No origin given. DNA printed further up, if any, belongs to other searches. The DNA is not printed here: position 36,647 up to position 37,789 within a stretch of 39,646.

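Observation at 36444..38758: AT-rich Pol-beta nucleotidyltransferase plus radical SAM module at the 3' end of the early operon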

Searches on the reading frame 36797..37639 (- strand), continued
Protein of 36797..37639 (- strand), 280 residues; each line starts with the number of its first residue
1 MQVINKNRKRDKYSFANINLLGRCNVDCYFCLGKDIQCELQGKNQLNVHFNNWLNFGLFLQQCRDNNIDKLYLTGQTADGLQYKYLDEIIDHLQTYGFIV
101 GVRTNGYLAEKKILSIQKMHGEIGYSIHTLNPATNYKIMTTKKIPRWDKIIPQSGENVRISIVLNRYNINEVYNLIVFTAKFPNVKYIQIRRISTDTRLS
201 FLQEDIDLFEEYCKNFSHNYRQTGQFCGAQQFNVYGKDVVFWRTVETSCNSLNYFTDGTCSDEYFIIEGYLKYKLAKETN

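Call 32: search_protein_families(library=pfam, proteins=[P0130, P0131, P0136, P0186, P0193, P0195, P0209, P0188, P0191, P0177], max_evalue=0.001)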
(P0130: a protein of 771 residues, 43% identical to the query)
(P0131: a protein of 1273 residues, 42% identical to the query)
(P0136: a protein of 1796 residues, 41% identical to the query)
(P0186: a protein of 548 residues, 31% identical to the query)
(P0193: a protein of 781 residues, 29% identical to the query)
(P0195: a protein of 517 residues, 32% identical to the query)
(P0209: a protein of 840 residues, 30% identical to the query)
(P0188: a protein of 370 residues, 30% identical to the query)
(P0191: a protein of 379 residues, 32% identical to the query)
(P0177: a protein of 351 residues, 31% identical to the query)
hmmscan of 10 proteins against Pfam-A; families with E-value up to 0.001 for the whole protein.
P0130 (771 aa): 3 families
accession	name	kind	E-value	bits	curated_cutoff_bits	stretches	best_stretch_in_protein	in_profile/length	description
PF04055.27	Radical_SAM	-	2.7e-08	34.6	29.5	1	25-154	2-125/166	Radical SAM superfamily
PF00702.32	Hydrolase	-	1.2e-07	32.7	26.4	1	559-709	4-179/191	haloacid dehalogenase-like hydrolase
PF13419.12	HAD_2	-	5.7e-06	27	23.8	1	560-691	2-130/178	Haloacid dehalogenase-like hydrolase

P0131 (1273 aa): 5 families
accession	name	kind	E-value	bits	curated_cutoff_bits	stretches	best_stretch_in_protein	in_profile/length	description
PF04055.27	Radical_SAM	-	2.2e-12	47.9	29.5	1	209-363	7-166/166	Radical SAM superfamily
PF00702.32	Hydrolase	-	4e-12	47.4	26.4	0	740-864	5-143/191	haloacid dehalogenase-like hydrolase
PF12710.13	HAD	-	7e-11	43.3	27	1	740-863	2-130/189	haloacid dehalogenase-like hydrolase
PF13419.12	HAD_2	-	2.4e-10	41.3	23.8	1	740-862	2-123/178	Haloacid dehalogenase-like hydrolase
PF13344.12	Hydrolase_6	-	0.00036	20.9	27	0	818-869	14-66/101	Haloacid dehalogenase-like hydrolase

P0136 (1796 aa): 10 families
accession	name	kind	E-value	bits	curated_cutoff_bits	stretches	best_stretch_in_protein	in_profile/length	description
PF01370.27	Epimerase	-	3e-16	60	20.9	2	1218-1340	5-119/240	NAD dependent epimerase/dehydratase family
PF00702.32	Hydrolase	-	1.6e-11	45.4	26.4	1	735-904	3-185/191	haloacid dehalogenase-like hydrolase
PF13419.12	HAD_2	-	5.7e-10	40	23.8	1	736-859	1-123/178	Haloacid dehalogenase-like hydrolase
PF12710.13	HAD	-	2.4e-09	38.3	27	0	1040-1110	64-131/189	haloacid dehalogenase-like hydrolase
PF04055.27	Radical_SAM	-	8.1e-09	36.3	29.5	1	207-363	4-165/166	Radical SAM superfamily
PF07993.18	NAD_binding_4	-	1.1e-07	31.7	20.1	1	1218-1452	3-217/258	Male sterility protein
PF13460.12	NAD_binding_10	-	2.3e-06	28.1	27.2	1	1218-1341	1-103/184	NAD(P)H-binding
PF04321.23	RmlD_sub_bind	-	4.2e-06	26.5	27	0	1409-1522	123-236/287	RmlD substrate binding domain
PF00293.34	NUDIX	-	0.00071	20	21.1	0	585-700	13-132/134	NUDIX domain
PF16363.11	GDP_Man_Dehyd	-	0.00083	19.3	27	0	1218-1340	4-133/332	GDP-mannose 4,6 dehydratase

P0186 (548 aa): 1 family
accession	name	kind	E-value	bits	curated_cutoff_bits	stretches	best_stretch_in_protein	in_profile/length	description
PF04055.27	Radical_SAM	-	1.1e-09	39.2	29.5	1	310-424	7-121/166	Radical SAM superfamily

P0193 (781 aa): 2 families
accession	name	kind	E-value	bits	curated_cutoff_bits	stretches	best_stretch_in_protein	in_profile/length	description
PF04055.27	Radical_SAM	-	5.7e-26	92.1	29.5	2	100-280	2-164/166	Radical SAM superfamily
PF13353.11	Fer4_12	-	2e-05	25.3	22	0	539-644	9-110/137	4Fe-4S single cluster domain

P0195 (517 aa): 2 families
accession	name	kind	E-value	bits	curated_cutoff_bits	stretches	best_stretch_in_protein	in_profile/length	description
PF04055.27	Radical_SAM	-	1.2e-08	35.8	29.5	1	271-385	6-120/166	Radical SAM superfamily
PF06969.22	HemN_C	-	1.9e-05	25.1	24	1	101-147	20-64/67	HemN C-terminal domain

P0209 (840 aa): 1 family
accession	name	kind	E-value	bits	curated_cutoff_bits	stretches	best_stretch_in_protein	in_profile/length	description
PF04055.27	Radical_SAM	-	1.9e-24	87.1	29.5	2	110-277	3-154/166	Radical SAM superfamily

P0188 (370 aa): 1 family
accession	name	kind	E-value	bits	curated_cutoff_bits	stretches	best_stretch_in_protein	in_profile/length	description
PF04055.27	Radical_SAM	-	2e-07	31.8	29.5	1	125-240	6-121/166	Radical SAM superfamily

P0191 (379 aa): 1 family
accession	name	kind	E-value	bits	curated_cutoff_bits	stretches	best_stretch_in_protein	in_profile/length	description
PF04055.27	Radical_SAM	-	6e-14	53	29.5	1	131-285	2-162/166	Radical SAM superfamily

P0177 (351 aa): 1 family
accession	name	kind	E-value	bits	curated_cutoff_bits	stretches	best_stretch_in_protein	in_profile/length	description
PF04055.27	Radical_SAM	-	4.6e-15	56.6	29.5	1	79-243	1-165/166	Radical SAM superfamily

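Call 33: predict_structure(alignment_id=A2)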
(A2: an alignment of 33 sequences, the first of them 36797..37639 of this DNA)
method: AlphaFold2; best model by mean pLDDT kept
length: 280 residues; sequences in the alignment: 33
mean_pLDDT: 80.7   pTM: 0.81
mean pLDDT of the five models: 80.7, 79.5, 76.6, 76.1, 74.8
residues with pLDDT >= 90: 133; 70-90: 84; 50-70: 24; < 50: 39
segments of 3 or more residues with pLDDT < 50: 1-7, 249-280
pLDDT, mean of each block of 10 residues (from residue 1): 48 72 75 72 81 82 86 78 95 96 93 97 95 94 97 96 93 97 97 71 84 94 88 96 64 40 39 40
secondary structure, 60 per line:
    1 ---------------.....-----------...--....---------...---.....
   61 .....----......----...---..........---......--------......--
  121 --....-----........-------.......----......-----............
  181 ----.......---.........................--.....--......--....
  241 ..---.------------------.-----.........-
elements in order: E16-20 H37-40 H56-65 E70-75 H86-95 E99-104 H113-118 E123-126 H132-139 H147-153 E158-163 H169-180 E185-191 H196-219 E222-226 E229-234 E237-242 H271-279

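Call 38: fold_search(model_id=the predicted structure, library=pdb)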
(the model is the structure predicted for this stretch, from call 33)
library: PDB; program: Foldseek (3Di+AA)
matches with E <= 10: 693; with E <= 0.001: 23
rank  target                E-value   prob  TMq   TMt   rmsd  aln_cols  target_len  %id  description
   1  1tv7_A                3.4e-07  1.00  0.55  0.48   7.9       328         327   16  Structure of the S-adenosylmethionine dependent Enzyme MoaA (released 2004-08-31)
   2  8hzy_B                1.9e-06  1.00  0.48  0.31   6.8       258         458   16  The crystal structure of a Radical SAM Enzyme DesII (released 2024-07-10)
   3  8hzv_A                2.6e-06  1.00  0.46  0.29   8.4       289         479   13  The crystal structure of a Radical SAM Enzyme DesII (released 2024-07-10)
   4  2fb2_B                4.3e-06  1.00  0.55  0.48   8.2       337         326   15  Structure of the MoaA Arg17/266/268/Ala triple mutant (released 2006-05-09)
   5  1tv7_B                5.2e-06  1.00  0.57  0.50   8.0       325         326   16  Structure of the S-adenosylmethionine dependent Enzyme MoaA (released 2004-08-31)
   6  6efn                  1.0e-05  1.00  0.49  0.37  10.1       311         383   15  Structure of a RiPP maturase, SkfB (released 2018-10-24)
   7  8hzv_D                1.7e-05  1.00  0.41  0.26  10.2       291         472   14  The crystal structure of a Radical SAM Enzyme DesII (released 2024-07-10)
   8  8hzy_A                2.3e-05  1.00  0.46  0.30   6.7       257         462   16  The crystal structure of a Radical SAM Enzyme DesII (released 2024-07-10)
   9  5v1q_B                2.6e-05  1.00  0.51  0.34   5.2       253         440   16  Crystal structure of Streptococcus suis SuiB (released 2017-08-30)
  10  5v1t_A                2.8e-05  1.00  0.47  0.32   9.3       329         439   12  Crystal structure of Streptococcus suis SuiB bound to precursor peptide SuiA (released 2017-08-30)
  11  2yx0                  3.0e-05  1.00  0.38  0.33   7.8       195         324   14  Crystal structure of P. horikoshii TYW1 (released 2007-10-30)
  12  8hzv_B                3.1e-05  1.00  0.41  0.26   9.7       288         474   14  The crystal structure of a Radical SAM Enzyme DesII (released 2024-07-10)
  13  5v1s_A                4.9e-05  1.00  0.51  0.35   6.7       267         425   16  Crystal structure of Streptococcus suis SuiB bound to S-adenosylmethionine (released 2017-08-30)
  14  5v1s_B                6.6e-05  1.00  0.50  0.35   6.7       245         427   15  Crystal structure of Streptococcus suis SuiB bound to S-adenosylmethionine (released 2017-08-30)
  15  5v1q_A                7.0e-05  1.00  0.50  0.35   6.6       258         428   15  Crystal structure of Streptococcus suis SuiB (released 2017-08-30)
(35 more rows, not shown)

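Call 39: search_protein_families(library=pfam, proteins=[L051:6912-7577:+, L052:7951-8784:+, L056:6935-7600:+, L054:3943-5439:+, L011:4204-5463:+, L052:7437-7904:+, L052:4003-4650:+, L052:4637-5395:+, L052:5401-5961:+, L056:4647-5798:+], max_evalue=0.01)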
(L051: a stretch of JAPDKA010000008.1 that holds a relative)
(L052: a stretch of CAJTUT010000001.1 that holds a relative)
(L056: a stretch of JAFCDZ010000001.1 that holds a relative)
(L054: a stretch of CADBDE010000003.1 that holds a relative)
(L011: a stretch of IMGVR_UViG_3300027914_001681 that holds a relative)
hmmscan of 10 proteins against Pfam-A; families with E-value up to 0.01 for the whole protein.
L051:6912-7577:+ (221 aa): 5 families
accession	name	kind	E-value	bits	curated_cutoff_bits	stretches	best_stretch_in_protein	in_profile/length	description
PF00293.34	NUDIX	-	2.4e-25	89.5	21.1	1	12-135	5-132/134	NUDIX domain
PF21906.2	NrtR_WHD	-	1e-24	86.9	27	1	151-210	1-61/61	NrtR DNA-binding winged helix domain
PF19368.5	AraR_C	-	4.4e-11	43.3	23.8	1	147-210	1-66/82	AraR C-terminal winged HTH domain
PF14815.12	NUDIX_4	-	0.0056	16.9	35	0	17-79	2-65/113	NUDIX domain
PF22327.2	Nudt16-like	-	0.0059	17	27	1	37-72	31-69/161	U8 snoRNA-decapping enzyme-like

L052:7951-8784:+ (277 aa): 3 families
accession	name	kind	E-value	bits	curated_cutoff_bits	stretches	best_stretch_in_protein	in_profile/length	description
PF21906.2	NrtR_WHD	-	9.6e-17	61.3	27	1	217-274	1-60/61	NrtR DNA-binding winged helix domain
PF00293.34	NUDIX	-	1.3e-11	45.1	21.1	1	54-148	17-118/134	NUDIX domain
PF19368.5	AraR_C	-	8.5e-07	29.6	23.8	1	213-275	1-66/82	AraR C-terminal winged HTH domain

L056:6935-7600:+ (221 aa): 5 families
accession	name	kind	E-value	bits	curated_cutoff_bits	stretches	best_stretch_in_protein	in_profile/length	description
PF00293.34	NUDIX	-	4e-26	92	21.1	1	14-135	5-132/134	NUDIX domain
PF21906.2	NrtR_WHD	-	1.2e-23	83.4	27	1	151-210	1-61/61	NrtR DNA-binding winged helix domain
PF19368.5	AraR_C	-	1.9e-09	38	23.8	1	147-210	1-66/82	AraR C-terminal winged HTH domain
PF14815.12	NUDIX_4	-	0.00063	20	35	1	18-128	3-103/113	NUDIX domain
PF22327.2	Nudt16-like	-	0.0023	18.3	27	1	27-102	25-98/161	U8 snoRNA-decapping enzyme-like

L054:3943-5439:+ (498 aa): 4 families
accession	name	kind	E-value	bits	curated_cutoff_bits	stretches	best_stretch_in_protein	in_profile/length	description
PF17767.7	NAPRTase_N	-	5e-37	127.4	32.6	1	16-139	1-125/125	Nicotinate phosphoribosyltransferase (NAPRTase) N-terminal domain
PF17956.6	NAPRTase_C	-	2.2e-24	86.5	23.3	1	369-477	2-111/111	Nicotinate phosphoribosyltransferase C-terminal domain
PF04095.22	NAPRTase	-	4.3e-07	30.4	20.8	1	161-317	3-165/239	Nicotinate phosphoribosyltransferase (NAPRTase) family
PF02749.22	QRPTase_N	-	4e-05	24.2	27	1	101-138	42-78/82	Quinolinate phosphoribosyl transferase, N-terminal domain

L011:4204-5463:+ (419 aa): 2 families
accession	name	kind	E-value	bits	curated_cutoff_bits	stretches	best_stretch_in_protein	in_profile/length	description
PF04095.22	NAPRTase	-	1e-61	209.2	20.8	1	189-415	2-234/239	Nicotinate phosphoribosyltransferase (NAPRTase) family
PF17767.7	NAPRTase_N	-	1.9e-35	122.4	32.6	1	36-155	1-125/125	Nicotinate phosphoribosyltransferase (NAPRTase) N-terminal domain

L052:7437-7904:+ (155 aa): 1 family
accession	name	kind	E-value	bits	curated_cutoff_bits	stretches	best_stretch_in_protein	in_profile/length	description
PF02464.23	CinA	-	1.6e-28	99.7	23.5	1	2-152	6-153/155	Competence-damaged protein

L052:4003-4650:+ (215 aa): 1 family
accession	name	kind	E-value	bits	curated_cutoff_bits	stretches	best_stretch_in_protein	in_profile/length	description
PF00293.34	NUDIX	-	1.5e-16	61.1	21.1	1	74-184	7-119/134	NUDIX domain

L052:4637-5395:+ (252 aa): 3 families
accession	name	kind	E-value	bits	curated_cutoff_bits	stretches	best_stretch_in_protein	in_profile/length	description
PF02540.23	NAD_synthase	-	6e-55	186.5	21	1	10-248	2-242/242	NAD synthase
PF03054.22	tRNA_Me_trans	-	0.0012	19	20.6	1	30-70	4-42/202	tRNA methyl transferase HUP domain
PF06508.19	QueC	-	0.0037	17.2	22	0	29-96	2-68/210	Queuosine biosynthesis protein QueC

L052:5401-5961:+ (186 aa): 1 family
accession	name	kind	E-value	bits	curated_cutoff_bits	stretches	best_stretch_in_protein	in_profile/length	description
PF01467.32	CTP_transf_like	-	3.7e-24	85.9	21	1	6-159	1-132/133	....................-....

L056:4647-5798:+ (383 aa): 1 family
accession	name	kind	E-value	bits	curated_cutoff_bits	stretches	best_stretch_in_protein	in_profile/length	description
PF02749.22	QRPTase_N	-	1.4e-09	38.4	27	1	19-106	3-79/82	Quinolinate phosphoribosyl transferase, N-terminal domain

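Call 44: search_protein_families(library=pfam, alignment_id=A3, max_evalue=0.0001)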
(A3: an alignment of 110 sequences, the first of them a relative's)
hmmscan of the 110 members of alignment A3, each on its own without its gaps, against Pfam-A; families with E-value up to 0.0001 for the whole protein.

A. member 1, L002:3582-4712:+ (376 aa): 0 families

B. families by the number of members that match (of 110 scanned): 53 families (the first 25 are shown)
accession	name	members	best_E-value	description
PF04095.22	NAPRTase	2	1e-61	Nicotinate phosphoribosyltransferase (NAPRTase) family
PF09414.15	RNA_ligase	2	7e-19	RNA ligase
PF04055.27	Radical_SAM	2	1.1e-14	Radical SAM superfamily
PF03013.19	Pyr_excise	2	8e-13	Pyrimidine dimer DNA glycosylase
PF13560.12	HTH_31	2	2.1e-10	Helix-turn-helix domain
PF00940.24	RNA_pol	1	1.4e-104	DNA-dependent RNA polymerase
PF00478.31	IMPDH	1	2.7e-89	IMP dehydrogenase / GMP reductase domain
PF05367.17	Phage_endo_I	1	5.5e-52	Phage endonuclease I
PF00145.23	DNA_methylase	1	1.9e-37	C-5 cytosine-specific DNA methylase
PF17767.7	NAPRTase_N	1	1.9e-35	Nicotinate phosphoribosyltransferase (NAPRTase) N-terminal domain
PF14284.11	PcfJ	1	7.3e-31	PcfJ-like protein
PF01981.21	PTH2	1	4e-30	Peptidyl-tRNA hydrolase PTH2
PF00984.24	UDPG_MGDP_dh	1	2.1e-27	UDP-glucose/GDP-mannose dehydrogenase family, central domain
PF14058.11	PcfK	1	2.8e-27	PcfK-like protein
PF00535.33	Glycos_transf_2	1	7.8e-27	Glycosyl transferase family 2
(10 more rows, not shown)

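Call 45: search_protein_families(library=pfam, alignment_id=A4, max_evalue=0.0001)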
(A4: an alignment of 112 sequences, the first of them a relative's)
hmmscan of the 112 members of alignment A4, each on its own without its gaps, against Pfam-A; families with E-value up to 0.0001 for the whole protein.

A. member 1, L032:5556-5984:+ (142 aa): 1 family
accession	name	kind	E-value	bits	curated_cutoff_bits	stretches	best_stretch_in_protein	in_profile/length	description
PF13597.11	NRDD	-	5.3e-06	25.8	26.2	1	86-114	533-560/562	Anaerobic ribonucleoside-triphosphate reductase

B. families by the number of members that match (of 112 scanned): 91 families (the first 25 are shown)
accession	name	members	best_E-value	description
PF00293.34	NUDIX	8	4e-26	NUDIX domain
PF21906.2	NrtR_WHD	4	1e-24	NrtR DNA-binding winged helix domain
PF01467.32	CTP_transf_like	4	3.7e-24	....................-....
PF19368.5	AraR_C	4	4.4e-11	AraR C-terminal winged HTH domain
PF04095.22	NAPRTase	3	4.8e-42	Nicotinate phosphoribosyltransferase (NAPRTase) family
PF02464.23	CinA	3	1.6e-28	Competence-damaged protein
PF02540.23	NAD_synthase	2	6e-55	NAD synthase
PF01933.23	CofD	2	2.1e-42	2-phospho-L-lactate transferase CofD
PF17767.7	NAPRTase_N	2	5e-37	Nicotinate phosphoribosyltransferase (NAPRTase) N-terminal domain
PF17956.6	NAPRTase_C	2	7.5e-28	Nicotinate phosphoribosyltransferase C-terminal domain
PF02749.22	QRPTase_N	2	1.4e-09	Quinolinate phosphoribosyl transferase, N-terminal domain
PF00133.28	tRNA-synt_1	1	1.2e-108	tRNA synthetases class I (I, L, M and V)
PF03590.20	AsnA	1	2e-96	Aspartate-ammonia ligase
PF12439.13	GDE_N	1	2.7e-68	Glycogen debranching enzyme N terminal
PF02463.25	SMC_N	1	8.1e-62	RecF/RecN/SMC N terminal domain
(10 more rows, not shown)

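Call 48: find_encoding_contigs(protein=P0001, flank=6000, max_places=3)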
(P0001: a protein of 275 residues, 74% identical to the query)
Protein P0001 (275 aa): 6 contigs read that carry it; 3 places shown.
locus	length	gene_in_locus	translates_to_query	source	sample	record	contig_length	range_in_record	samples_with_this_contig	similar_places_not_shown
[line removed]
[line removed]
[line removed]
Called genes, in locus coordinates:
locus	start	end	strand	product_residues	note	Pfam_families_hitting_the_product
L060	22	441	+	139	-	-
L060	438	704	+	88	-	-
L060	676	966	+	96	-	-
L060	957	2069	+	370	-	PF10127:RlaP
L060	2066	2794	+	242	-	-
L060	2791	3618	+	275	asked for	-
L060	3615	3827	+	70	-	-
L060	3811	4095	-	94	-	PF00166:Cpn10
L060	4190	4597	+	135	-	-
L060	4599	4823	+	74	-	-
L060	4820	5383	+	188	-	?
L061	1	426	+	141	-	?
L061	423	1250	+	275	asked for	-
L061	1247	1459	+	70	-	-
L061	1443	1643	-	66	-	?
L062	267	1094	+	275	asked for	-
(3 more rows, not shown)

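Call 49: find_encoding_contigs(protein=P0004, flank=6000, max_places=3)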
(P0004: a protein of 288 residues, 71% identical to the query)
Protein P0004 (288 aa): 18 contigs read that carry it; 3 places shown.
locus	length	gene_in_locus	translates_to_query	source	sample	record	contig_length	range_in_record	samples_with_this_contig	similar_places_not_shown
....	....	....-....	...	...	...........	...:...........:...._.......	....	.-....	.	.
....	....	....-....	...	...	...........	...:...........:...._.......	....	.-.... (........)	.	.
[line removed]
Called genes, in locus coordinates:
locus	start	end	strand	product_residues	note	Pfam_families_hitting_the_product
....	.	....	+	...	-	?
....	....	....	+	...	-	-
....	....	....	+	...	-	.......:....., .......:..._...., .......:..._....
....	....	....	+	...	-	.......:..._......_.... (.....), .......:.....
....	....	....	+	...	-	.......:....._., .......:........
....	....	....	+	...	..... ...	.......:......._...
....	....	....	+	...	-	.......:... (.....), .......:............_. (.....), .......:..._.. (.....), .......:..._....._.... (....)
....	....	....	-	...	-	-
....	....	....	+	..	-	-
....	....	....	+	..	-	-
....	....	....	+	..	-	?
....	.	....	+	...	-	?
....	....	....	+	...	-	-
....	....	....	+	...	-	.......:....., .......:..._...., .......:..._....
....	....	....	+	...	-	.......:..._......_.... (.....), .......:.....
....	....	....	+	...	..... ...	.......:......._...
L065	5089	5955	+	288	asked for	PF04055:Radical_SAM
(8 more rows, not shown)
